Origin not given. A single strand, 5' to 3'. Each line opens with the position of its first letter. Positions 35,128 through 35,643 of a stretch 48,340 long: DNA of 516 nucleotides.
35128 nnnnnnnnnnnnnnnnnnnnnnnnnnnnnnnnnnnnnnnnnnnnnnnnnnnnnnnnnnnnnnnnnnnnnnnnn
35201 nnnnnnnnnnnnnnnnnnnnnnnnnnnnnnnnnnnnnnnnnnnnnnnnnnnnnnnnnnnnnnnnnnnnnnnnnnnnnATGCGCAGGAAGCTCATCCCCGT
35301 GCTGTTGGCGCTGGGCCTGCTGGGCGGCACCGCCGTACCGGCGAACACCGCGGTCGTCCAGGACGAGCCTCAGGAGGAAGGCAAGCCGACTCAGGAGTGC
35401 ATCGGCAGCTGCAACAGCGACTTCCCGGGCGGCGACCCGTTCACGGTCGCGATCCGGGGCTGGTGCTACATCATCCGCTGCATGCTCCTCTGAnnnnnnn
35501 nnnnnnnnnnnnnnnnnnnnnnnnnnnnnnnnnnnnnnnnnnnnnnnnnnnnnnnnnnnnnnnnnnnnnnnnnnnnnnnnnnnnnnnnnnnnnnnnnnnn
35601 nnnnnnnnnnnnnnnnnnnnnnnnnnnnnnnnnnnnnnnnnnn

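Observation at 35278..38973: Candidate uncharacterised envelope module: secreted Cys-rich mini-protein, NHL-propeller lipoprotein and ABC exporter, coupled to radC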

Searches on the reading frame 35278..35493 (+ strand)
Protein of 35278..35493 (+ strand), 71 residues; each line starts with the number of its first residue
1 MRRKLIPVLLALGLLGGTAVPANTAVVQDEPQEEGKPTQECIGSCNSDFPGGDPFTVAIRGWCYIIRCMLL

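Call 4: search_protein_families(library=pfam, proteins=[window:35278-35493:+], max_evalue=0.1)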
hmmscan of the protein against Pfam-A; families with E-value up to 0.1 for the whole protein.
window:35278-35493:+ (71 aa): 0 families

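Call 5: search_protein_families(library=ncbifam, proteins=[window:35278-35493:+], max_evalue=0.1)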
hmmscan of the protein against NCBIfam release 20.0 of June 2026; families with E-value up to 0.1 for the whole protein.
window:35278-35493:+ (71 aa): 1 family
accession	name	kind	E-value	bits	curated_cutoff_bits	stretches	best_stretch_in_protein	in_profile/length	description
NF053845.1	CoaP_CTERM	equivalog_domain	0.01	15.5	35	1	10-27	13-30/35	choice-of-anchor protein CoaP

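Call 9: find_homologous_proteins(query=window:35278-35493:+, max_evalue=0.1)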
Query window:35278-35493:+ (71 aa): 1 proteins with E <= 0.1 among 6 candidates.
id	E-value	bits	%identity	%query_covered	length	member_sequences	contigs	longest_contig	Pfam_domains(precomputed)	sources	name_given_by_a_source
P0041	4.6e-42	158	100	100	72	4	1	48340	-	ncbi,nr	ncbi:MAG: hypothetical protein HY702_04085 [Gemmatimonadetes bacterium]|nr:hypothetical protein [Gem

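Call 24: find_homologous_proteins(query=A1, max_evalue=1)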
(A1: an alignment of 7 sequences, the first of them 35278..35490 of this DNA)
Query A1 (7 sequences) (71 aa, profile of the alignment): 133 proteins with E <= 1 among 2004 candidates; the best 120 are listed.
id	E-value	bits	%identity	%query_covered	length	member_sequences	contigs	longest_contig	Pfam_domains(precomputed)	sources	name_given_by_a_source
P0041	8.0e-26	108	100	100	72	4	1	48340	-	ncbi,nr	ncbi:MAG: hypothetical protein HY702_04085 [Gemmatimonadetes bacterium]|nr:hypothetical protein [Gem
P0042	1.3e-25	107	74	54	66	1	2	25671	-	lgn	-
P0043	6.3e-25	105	43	96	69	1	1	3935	-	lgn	-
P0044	1.4e-24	104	49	99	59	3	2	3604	-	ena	-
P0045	1.8e-23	100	68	44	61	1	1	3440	-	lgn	-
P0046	3.1e-23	100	41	89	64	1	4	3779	-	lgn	-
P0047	5.4e-23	99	47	99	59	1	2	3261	-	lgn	-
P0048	9.6e-23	98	34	92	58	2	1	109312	-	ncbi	ncbi:MAG TPA: hypothetical protein VF188_12540 [Longimicrobiales bacterium]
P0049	3.9e-21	93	52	100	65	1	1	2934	-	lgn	-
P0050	7.6e-20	89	67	38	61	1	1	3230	-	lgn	-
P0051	7.0e-19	86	37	96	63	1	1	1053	-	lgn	-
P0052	7.6e-19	85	50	48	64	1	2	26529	-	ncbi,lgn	ncbi:MAG: hypothetical protein ACRELD_08995 [Longimicrobiales bacterium]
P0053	1.9e-16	78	74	38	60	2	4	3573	-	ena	-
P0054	2.8e-16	77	45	94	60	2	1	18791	-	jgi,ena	-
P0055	4.9e-16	76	59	45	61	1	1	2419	-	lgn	-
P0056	2.6e-15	74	57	49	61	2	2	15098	-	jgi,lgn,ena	-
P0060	7.1e-14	70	45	87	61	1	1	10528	-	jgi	jgi:hypothetical protein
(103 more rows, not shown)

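Call 27: find_related_loci(query=A2, collection=genome_contigs, flank=8000)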
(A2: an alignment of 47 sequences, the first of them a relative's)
Query A2 (72 aa) in genome_contigs; peptide patterns used: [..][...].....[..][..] (x = any residue, [..] = any of these).
47 stretches matched a pattern; 36 encode a relative of the query (tblastn E <= 1e-3); 36 distinct loci.
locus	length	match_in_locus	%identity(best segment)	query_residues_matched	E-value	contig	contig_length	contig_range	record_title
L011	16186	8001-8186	36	2-71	4e-12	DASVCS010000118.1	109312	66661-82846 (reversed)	MAG TPA_asm: Longimicrobiales bacterium isolate SMAG_U2013 k141_896197, whole genome shotgun sequence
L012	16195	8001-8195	42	4-68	6e-12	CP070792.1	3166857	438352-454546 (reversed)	MAG: Gemmatimonadota bacterium isolate bin1440 chromosome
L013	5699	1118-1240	56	32-68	1e-11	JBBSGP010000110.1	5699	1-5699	MAG: Gemmatimonadales bacterium isolate LS2_sbin.42 LS2_sbin.42_K_308567_L_5699_cov_48.2742, whole genome shotgun sequen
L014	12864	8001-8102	59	35-68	2e-11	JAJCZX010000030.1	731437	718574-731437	MAG: Gemmatimonadota bacterium isolate OFTM32 OFTM32_29, whole genome shotgun sequence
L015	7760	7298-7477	38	4-68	3e-11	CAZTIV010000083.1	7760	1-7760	MAG TPA_asm: uncultured Gemmatimonadaceae bacterium isolate SRP217488_co1_129 genome assembly, contig: NODE_8786_length_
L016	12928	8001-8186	42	4-68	4e-11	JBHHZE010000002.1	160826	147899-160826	MAG: Gemmatimonadales bacterium isolate Maj_1_bin.59 NODE_3_length_160826_cov_8.654222, whole genome shotgun sequence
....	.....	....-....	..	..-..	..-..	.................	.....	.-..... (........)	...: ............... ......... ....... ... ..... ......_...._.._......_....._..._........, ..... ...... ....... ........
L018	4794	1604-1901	41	1-72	6e-11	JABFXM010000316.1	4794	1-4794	MAG: Gemmatimonadaceae bacterium isolate Bin6.2 NODE_6325_length_4794_cov_2.527087, whole genome shotgun sequence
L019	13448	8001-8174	39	1-68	6e-11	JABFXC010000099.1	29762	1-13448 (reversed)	MAG: Gemmatimonadaceae bacterium isolate Bin5.19 NODE_335_length_29762_cov_4.822241, whole genome shotgun sequence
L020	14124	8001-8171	41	2-68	8e-11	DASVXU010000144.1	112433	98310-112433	MAG TPA_asm: Gemmatimonadaceae bacterium isolate SMAG_U2583 k141_543006, whole genome shotgun sequence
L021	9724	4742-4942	42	3-68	7e-11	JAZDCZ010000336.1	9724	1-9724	MAG: Gemmatimonadota bacterium isolate LQ108M_Bin_24 LQ108M_Bin_24_scaffold_337, whole genome shotgun sequence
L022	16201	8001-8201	41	1-68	1e-10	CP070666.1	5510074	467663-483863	MAG: Gemmatimonadota bacterium isolate bin75 chromosome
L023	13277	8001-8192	43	4-68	2e-10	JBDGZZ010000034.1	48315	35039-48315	MAG: Gemmatimonadota bacterium isolate M3-44_Bin_125 M3-44_Bin_125_scaffold_5965, whole genome shotgun sequence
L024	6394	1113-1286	39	1-68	2e-10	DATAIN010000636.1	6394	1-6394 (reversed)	MAG TPA_asm: Gemmatimonadaceae bacterium isolate SMAG_U6885 k141_39637, whole genome shotgun sequence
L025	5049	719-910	40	4-68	8e-10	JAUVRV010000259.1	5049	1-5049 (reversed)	MAG: Gemmatimonadales bacterium isolate CSMAG_723 CSMAG_723_k127_5068331_length_5049_cov_12.2747, whole genome shotgun s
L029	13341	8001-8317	35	1-68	2e-8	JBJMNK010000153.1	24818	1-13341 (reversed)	MAG: Gemmatimonadaceae bacterium isolate H3_16_all_fractions_metab_conc_10_68_0 k255_8914929, whole genome shotgun seque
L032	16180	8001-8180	41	2-68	4e-8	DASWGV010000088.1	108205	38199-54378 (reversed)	MAG TPA_asm: Gemmatimonadales bacterium isolate SMAG_U2825 k141_3408629, whole genome shotgun sequence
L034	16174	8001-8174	38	2-67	7e-8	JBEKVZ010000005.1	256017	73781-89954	MAG: Gemmatimonadales bacterium isolate SPRUCE 616 SPRUCE_616_5, whole genome shotgun sequence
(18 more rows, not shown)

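Call 32: search_protein_families(library=pfam, proteins=[L022:6938-7735:+, L022:8302-9036:+, L022:9036-9950:+, L022:9950-10684:+, L022:10702-12213:+, L022:12771-13322:+, L022:2246-5089:+], max_evalue=0.01)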
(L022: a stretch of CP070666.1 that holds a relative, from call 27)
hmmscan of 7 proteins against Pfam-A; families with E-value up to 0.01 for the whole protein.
L022:6938-7735:+ (265 aa): 4 families
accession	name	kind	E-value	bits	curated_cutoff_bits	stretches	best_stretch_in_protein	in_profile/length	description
PF04012.17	PspA_IM30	-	6.1e-50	170.3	33.9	1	2-220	1-217/220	PspA/IM30 family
PF16785.10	SMBP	-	0.0011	19.6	29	1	74-152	33-108/111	Small metal-binding protein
PF06419.17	COG6_N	-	0.0023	18.5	27.4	0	15-67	38-90/114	Conserved oligomeric complex COG6, N-terminal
PF01813.22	ATP-synt_D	-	0.0063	16.8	25.7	1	5-139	13-161/196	ATP synthase subunit D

L022:8302-9036:+ (244 aa): 0 families

L022:9036-9950:+ (304 aa): 5 families
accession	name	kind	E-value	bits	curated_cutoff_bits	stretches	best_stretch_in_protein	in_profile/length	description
PF00005.33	ABC_tran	-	7.6e-21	75.6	25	1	20-160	1-135/137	ABC transporter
PF13304.12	AAA_21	-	1.4e-11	45.4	27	1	130-196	234-303/304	AAA domain, putative AbiEii toxin, Type IV TA system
PF25199.1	nSTAND_NTPase5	-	0.0017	18.7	34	0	30-64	41-74/145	Novel STAND NTPase 5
PF13401.12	AAA_22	-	0.0059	17.4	27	0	32-160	7-93/130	AAA domain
PF00004.35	AAA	-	0.0064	17.4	21.2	0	35-55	3-23/131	ATPase family associated with various cellular activities (AAA)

L022:9950-10684:+ (244 aa): 0 families

L022:10702-12213:+ (503 aa): 5 families
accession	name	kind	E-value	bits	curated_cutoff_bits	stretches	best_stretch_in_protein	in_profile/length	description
PF01406.26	tRNA-synt_1e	-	4.5e-98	328.8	27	1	40-349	2-300/301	tRNA synthetases class I (C) catalytic domain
PF09190.17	DALR_2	-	1.3e-09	38.9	22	1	386-419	1-33/57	DALR domain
PF09334.17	tRNA-synt_1g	-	0.0001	21.7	20.1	0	291-340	317-366/391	tRNA synthetases class I (M)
PF01921.24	tRNA-synt_1f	-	0.0022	17.4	27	0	54-96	29-71/360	tRNA synthetases class I (K)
PF00133.28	tRNA-synt_1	-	0.0094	15.2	22.7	0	257-339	330-412/414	tRNA synthetases class I (I, L, M and V)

L022:12771-13322:+ (183 aa): 0 families

L022:2246-5089:+ (947 aa): 20 families
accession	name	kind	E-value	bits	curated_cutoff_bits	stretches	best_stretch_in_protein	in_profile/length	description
PF17760.6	UvrA_inter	-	1.5e-35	121.8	23.3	1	132-237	1-106/109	UvrA interaction domain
PF17755.6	UvrA_DNA-bind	-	4.9e-27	94.9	23.2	1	293-399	3-109/110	UvrA DNA-binding domain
PF00005.33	ABC_tran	-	6.3e-18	66.1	25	1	800-866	78-137/137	ABC transporter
PF02463.25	SMC_N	-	3.3e-11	43.5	40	1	834-908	136-210/220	RecF/RecN/SMC N terminal domain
PF13191.12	AAA_16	-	7.7e-09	36.7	32.6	1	632-669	19-54/167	AAA ATPase domain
PF13304.12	AAA_21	-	9.2e-09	36.2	27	1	841-899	243-302/304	AAA domain, putative AbiEii toxin, Type IV TA system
PF13555.12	AAA_29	-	2.8e-08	33.8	27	1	17-42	13-38/61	P-loop containing region of AAA domain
PF20703.3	nSTAND1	-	2.6e-06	27.7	27.1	0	16-44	23-51/379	Novel STAND NTPase 1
PF13481.12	AAA_25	-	1.2e-05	25.4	27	0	624-664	17-58/195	AAA domain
PF06745.19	ATPase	-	4.4e-05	23.4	26.6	0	635-665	15-45/231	KaiC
PF20720.3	nSTAND3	-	0.00012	22.3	27.2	0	641-668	19-46/155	Novel STAND NTPase 3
PF13401.12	AAA_22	-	0.0002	22.1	27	0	641-663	7-29/130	AAA domain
PF25199.1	nSTAND_NTPase5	-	0.00035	20.9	34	0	641-666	43-68/145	Novel STAND NTPase 5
PF13476.12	AAA_23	-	0.00036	21.7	27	0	8-42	4-35/201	AAA domain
PF01583.26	APS_kinase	-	0.00036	21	21.1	0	639-680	2-42/152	Adenylylsulphate kinase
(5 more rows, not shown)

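Call 38: search_protein_families(library=pfam, proteins=[L029:8358-8846:+, L034:8247-8792:+, L029:8843-9601:+, L029:10539-11339:+, L032:8203-8991:+, L029:6399-7454:+, L029:5136-6371:+, L029:3832-4338:+, L032:5005-5301:+, L029:7659-7892:+], max_evalue=0.05)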
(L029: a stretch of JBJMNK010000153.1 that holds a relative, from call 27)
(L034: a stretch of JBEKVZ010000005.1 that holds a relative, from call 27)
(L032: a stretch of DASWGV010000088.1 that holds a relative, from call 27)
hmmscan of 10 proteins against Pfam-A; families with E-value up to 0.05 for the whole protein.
L029:8358-8846:+ (162 aa): 3 families
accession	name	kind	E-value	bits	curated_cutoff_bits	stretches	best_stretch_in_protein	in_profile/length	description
PF00578.27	AhpC-TSA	-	0.01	16.2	26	1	57-139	27-119/124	AhpC/TSA family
PF13098.12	Thioredoxin_2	-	0.038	14.8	27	0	55-150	5-97/104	Thioredoxin-like domain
PF08534.16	Redoxin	-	0.048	13.9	26.6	0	54-139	28-126/148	Redoxin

L034:8247-8792:+ (181 aa): 0 families

L029:8843-9601:+ (252 aa): 0 families

L029:10539-11339:+ (266 aa): 0 families

L032:8203-8991:+ (262 aa): 0 families

L029:6399-7454:+ (351 aa): 3 families
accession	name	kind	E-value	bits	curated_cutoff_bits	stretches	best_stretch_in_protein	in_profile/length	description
PF07755.17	DUF1611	-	6.9e-70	235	25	1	140-338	2-200/201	Domain of unknown function (DUF1611_C) P-loop domain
PF17396.8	DUF1611_N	-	1.5e-29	102.6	22.6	1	41-134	2-95/95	Domain of unknown function (DUF1611_N) Rossmann-like domain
PF13500.12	AAA_26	-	0.036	14.3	27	0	219-269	94-144/198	AAA domain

L029:5136-6371:+ (411 aa): 1 family
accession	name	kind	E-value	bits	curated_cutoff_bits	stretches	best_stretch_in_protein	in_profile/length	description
PF01594.21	AI-2E_transport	-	1.1e-49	169.8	34.3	1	14-339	4-325/327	AI-2E family transporter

L029:3832-4338:+ (168 aa): 1 family
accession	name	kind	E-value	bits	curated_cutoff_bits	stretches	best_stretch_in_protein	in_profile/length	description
PF22550.1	CesT_Tir_1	-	2e-16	60.6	27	1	39-164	6-128/131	CesT_Tir_1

L032:5005-5301:+ (98 aa): 1 family
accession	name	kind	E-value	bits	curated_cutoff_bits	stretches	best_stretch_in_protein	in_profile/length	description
PF05120.17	GvpG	-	0.007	17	30.6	1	43-73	15-45/67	Gas vesicle protein G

L029:7659-7892:+ (77 aa): 0 families

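Call 46: search_protein_representatives(alignment_id=A2)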
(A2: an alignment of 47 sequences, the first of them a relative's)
Query: 47 sequences, 68 profile positions. Proteins with E-value up to 0.001 (for the whole library): 75; up to 1e-10: 42; up to 1e-30: 0. The best 75 are listed.
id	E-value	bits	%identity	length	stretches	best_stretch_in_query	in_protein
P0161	2.7e-24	101.2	-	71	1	1-67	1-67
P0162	8.1e-23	96.5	-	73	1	1-66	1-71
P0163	9.6e-22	93.0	-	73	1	1-66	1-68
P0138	1.0e-21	92.9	-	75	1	1-67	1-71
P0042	6.4e-21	90.4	-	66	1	1-64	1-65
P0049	1.4e-20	89.3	-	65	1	1-65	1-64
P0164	2.9e-20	88.3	-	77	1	1-66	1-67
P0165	4.2e-20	87.8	-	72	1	1-66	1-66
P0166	4.9e-20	87.6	-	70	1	1-66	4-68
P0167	8.2e-20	86.9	-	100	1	1-67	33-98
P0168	8.3e-20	86.8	-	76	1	1-67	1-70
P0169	2.3e-19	85.4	-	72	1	1-67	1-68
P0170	3.6e-19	84.8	-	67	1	1-66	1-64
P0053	4.7e-19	84.4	-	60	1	1-67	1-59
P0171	6.2e-19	84.0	-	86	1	1-66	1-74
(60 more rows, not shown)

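Call 75: find_encoding_contigs(protein=P0054, flank=6000, max_places=1)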
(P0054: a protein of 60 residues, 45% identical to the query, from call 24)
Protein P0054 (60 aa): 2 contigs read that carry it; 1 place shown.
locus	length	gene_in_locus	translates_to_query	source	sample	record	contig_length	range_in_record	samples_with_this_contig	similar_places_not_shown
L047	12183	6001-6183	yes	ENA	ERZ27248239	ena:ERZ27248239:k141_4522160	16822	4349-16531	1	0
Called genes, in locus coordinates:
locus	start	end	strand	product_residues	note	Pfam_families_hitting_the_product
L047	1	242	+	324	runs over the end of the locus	PF02525:Flavodoxin_2, PF03358:FMN_red (faint)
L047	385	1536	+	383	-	PF13424:TPR_12 (faint), PF17874:TPR_MalT, PF07719:TPR_2 (faint), PF13432:TPR_16 (weak)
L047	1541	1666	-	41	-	-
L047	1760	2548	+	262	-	PF12833:HTH_18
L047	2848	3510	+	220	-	-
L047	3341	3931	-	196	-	-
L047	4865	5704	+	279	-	-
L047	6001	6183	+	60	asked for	-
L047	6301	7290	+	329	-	-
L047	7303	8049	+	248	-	PF12698:ABC2_membrane_3 (weak)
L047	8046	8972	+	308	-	PF00005:ABC_tran, PF13304:AAA_21 (faint)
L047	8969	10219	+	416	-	-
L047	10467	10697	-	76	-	-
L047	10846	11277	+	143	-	PF04191:PEMT (weak)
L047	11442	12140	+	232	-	PF03544:TonB_C (weak)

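Call 76: find_encoding_contigs(protein=P0056, flank=6000, max_places=1)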
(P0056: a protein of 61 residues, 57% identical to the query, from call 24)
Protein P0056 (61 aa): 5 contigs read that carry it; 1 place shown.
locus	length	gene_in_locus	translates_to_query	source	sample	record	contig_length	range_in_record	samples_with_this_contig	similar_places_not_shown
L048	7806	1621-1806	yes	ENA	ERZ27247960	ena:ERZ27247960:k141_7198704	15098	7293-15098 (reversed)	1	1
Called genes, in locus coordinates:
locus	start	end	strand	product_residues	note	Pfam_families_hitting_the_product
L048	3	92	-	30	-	?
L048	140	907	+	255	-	PF01695:IstB_IS21, PF13481:AAA_25, PF20720:nSTAND3 (weak), PF00004:AAA (weak)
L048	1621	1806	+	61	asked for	-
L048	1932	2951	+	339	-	-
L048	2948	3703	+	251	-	-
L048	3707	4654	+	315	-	PF00005:ABC_tran, PF13304:AAA_21 (faint)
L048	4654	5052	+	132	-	-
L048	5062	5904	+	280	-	-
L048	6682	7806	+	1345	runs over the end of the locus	PF15902:Sortilin-Vps10 (faint), PF13519:VWA_2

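Call 77: find_encoding_contigs(protein=P0060, flank=6000, max_places=1)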
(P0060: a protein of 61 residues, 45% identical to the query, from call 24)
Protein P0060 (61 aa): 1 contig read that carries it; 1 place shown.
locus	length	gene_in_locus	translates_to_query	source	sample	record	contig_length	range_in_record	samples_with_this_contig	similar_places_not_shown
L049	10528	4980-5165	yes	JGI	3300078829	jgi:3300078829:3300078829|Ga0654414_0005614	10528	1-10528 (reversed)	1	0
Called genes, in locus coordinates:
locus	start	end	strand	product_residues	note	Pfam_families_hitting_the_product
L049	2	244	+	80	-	?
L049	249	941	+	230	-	-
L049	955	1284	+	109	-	-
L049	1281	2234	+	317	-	PF00877:NLPC_P60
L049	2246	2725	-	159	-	PF19780:DUF6265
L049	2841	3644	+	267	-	PF20240:DUF6597, PF12833:HTH_18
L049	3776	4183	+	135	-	-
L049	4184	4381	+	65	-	PF12844:HTH_19 (weak), PF13560:HTH_31, PF01381:HTH_3, PF13413:HTH_25 (weak), PF13443:HTH_26 (weak)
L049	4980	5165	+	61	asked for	-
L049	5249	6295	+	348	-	-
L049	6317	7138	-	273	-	-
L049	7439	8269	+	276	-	PF06727:DUF1207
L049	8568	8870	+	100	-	PF00166:Cpn10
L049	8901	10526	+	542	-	?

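Call 80: search_protein_families(library=pfam, alignment_id=A2, max_evalue=1)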
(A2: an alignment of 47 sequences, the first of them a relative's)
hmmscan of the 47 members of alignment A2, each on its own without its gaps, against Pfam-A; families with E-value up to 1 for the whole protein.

A. member 1, P0041 (72 aa): 0 families

B. families by the number of members that match (of 47 scanned): 12 families
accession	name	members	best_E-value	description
PF08139.17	LPAM_1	8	0.00067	Prokaryotic membrane lipoprotein lipid attachment site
PF24666.1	zf-C2H2_fungi_2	3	0.03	Fungal C2H2 zinc finger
PF12071.13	DUF3551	2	0.0076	Protein of unknown function (DUF3551)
PF02824.27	TGS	2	0.04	TGS domain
PF06316.17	Ail_Lom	1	0.005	Enterobacterial Ail/Lom protein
PF07499.19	RuvA_C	1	0.038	RuvA, C-terminal domain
PF08194.17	DIM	1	0.077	DIM protein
PF23954.1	DUF7283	1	0.086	Family of unknown function (DUF7283)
PF12472.13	DUF3693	1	0.2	Phage related protein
PF07417.17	Crl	1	0.26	Sigma factor-binding transcriptional regulator Crl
PF04335.19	VirB8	1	0.36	VirB8 protein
PF19258.4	KxYKxGKxW_sig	1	0.45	KxYKxGKxW signal peptide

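Call 81: search_protein_families(library=padloc, proteins=[window:35278-35493:+, L029:8358-8846:+, L029:8843-9601:+, L029:10539-11339:+, L047:8969-10219:+], max_evalue=0.01)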
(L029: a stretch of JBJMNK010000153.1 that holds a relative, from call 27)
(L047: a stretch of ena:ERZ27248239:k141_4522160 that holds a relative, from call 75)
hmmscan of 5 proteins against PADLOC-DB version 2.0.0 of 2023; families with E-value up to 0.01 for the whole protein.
window:35278-35493:+ (71 aa): 0 families

L029:8358-8846:+ (162 aa): 0 families

L029:8843-9601:+ (252 aa): 0 families

L029:10539-11339:+ (266 aa): 0 families

L047:8969-10219:+ (416 aa): 0 families
